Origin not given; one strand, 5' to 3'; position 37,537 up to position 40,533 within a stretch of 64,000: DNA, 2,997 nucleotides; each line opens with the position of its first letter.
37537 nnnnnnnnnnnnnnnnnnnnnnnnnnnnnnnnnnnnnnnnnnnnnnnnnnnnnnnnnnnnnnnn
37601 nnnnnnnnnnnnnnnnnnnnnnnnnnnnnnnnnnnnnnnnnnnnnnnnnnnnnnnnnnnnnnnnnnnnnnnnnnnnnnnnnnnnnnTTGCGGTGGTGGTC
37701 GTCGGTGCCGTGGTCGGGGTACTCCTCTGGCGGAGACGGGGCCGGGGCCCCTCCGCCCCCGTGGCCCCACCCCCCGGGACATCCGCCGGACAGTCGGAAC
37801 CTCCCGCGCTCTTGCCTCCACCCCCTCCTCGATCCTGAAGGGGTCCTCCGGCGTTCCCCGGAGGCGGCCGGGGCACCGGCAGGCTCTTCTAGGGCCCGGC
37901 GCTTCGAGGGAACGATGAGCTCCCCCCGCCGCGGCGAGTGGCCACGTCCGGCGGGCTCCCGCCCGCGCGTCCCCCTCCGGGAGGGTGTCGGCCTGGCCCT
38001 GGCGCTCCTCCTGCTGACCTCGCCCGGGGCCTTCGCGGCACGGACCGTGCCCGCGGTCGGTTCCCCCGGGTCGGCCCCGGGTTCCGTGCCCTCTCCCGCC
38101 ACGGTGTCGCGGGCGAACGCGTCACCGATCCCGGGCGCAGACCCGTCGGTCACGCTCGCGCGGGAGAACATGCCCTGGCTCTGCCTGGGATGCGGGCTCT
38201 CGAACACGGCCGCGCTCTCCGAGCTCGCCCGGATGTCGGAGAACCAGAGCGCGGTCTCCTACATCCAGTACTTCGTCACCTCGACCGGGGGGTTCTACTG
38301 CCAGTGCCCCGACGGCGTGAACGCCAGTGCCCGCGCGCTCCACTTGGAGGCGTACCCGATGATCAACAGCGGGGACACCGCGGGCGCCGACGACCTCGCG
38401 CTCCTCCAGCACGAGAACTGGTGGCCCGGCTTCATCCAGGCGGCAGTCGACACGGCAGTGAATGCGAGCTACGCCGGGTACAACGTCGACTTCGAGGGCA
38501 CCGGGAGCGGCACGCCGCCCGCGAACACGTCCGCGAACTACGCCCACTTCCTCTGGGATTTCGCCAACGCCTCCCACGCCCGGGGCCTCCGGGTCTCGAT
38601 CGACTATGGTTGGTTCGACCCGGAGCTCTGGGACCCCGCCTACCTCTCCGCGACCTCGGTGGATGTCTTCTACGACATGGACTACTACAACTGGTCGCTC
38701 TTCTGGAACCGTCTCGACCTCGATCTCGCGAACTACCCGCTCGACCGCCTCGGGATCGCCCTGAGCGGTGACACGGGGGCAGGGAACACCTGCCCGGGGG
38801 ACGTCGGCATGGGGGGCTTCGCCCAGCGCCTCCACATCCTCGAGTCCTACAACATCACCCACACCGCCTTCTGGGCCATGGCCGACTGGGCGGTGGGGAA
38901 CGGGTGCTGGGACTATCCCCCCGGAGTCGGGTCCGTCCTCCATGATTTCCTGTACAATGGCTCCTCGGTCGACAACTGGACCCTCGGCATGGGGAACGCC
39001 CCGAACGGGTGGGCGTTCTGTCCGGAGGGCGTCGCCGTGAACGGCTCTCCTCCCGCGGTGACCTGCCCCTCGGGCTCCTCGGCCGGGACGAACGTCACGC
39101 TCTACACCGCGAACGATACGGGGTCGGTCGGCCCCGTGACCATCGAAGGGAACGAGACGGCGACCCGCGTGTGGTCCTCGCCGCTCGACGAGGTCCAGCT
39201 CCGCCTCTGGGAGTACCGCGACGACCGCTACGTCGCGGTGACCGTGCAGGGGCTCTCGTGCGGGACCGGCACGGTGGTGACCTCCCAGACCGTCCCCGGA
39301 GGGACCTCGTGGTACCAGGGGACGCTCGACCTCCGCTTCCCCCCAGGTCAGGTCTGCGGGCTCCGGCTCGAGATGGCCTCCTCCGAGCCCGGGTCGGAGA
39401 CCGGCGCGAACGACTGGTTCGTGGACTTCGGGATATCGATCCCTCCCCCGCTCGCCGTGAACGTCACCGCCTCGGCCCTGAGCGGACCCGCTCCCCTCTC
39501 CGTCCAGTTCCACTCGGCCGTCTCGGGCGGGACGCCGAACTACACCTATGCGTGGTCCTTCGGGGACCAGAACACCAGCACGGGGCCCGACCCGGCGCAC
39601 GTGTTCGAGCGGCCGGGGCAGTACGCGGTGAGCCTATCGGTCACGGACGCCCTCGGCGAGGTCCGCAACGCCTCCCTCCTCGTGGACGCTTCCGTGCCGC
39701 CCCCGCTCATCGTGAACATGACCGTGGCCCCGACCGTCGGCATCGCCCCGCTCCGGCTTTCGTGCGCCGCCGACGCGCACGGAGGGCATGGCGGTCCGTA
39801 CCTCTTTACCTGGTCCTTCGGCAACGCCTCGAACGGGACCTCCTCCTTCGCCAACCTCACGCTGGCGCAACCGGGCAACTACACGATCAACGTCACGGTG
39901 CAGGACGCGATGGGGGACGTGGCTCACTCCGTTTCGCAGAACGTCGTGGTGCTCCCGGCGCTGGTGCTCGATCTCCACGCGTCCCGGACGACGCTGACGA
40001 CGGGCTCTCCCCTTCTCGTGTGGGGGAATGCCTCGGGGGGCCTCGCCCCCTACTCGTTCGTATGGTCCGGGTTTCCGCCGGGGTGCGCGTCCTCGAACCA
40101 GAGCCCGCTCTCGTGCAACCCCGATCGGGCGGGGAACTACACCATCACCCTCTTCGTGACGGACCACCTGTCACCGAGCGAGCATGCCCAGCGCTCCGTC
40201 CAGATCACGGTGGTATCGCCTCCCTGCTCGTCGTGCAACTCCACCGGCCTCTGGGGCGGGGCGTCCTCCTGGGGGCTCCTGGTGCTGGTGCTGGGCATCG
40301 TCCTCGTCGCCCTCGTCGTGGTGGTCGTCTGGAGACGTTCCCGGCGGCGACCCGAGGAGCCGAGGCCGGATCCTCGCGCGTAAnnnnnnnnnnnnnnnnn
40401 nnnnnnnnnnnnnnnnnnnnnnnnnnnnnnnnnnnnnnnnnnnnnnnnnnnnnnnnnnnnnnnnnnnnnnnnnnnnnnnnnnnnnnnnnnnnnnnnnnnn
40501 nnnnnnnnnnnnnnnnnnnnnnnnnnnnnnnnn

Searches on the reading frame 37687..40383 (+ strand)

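Call 86: search_protein_families(library=pfam, proteins=[window:37687-40383:+], max_evalue=0.0001)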
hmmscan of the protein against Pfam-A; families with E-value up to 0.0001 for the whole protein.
window:37687-40383:+ (898 aa): 4 families
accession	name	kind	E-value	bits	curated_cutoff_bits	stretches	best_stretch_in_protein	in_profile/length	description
PF18911.6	PKD_4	-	5.4e-24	84.5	27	2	603-660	19-76/85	PKD domain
PF00801.26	PKD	-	1.3e-22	80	23.5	2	591-660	2-73/80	PKD domain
PF13573.12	SprB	-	1.4e-07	31.4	28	0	612-626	21-35/37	SprB repeat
PF18981.6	InlK_D3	-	7.5e-05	23.2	25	0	718-754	37-74/75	Internalin K domain (D3/D4)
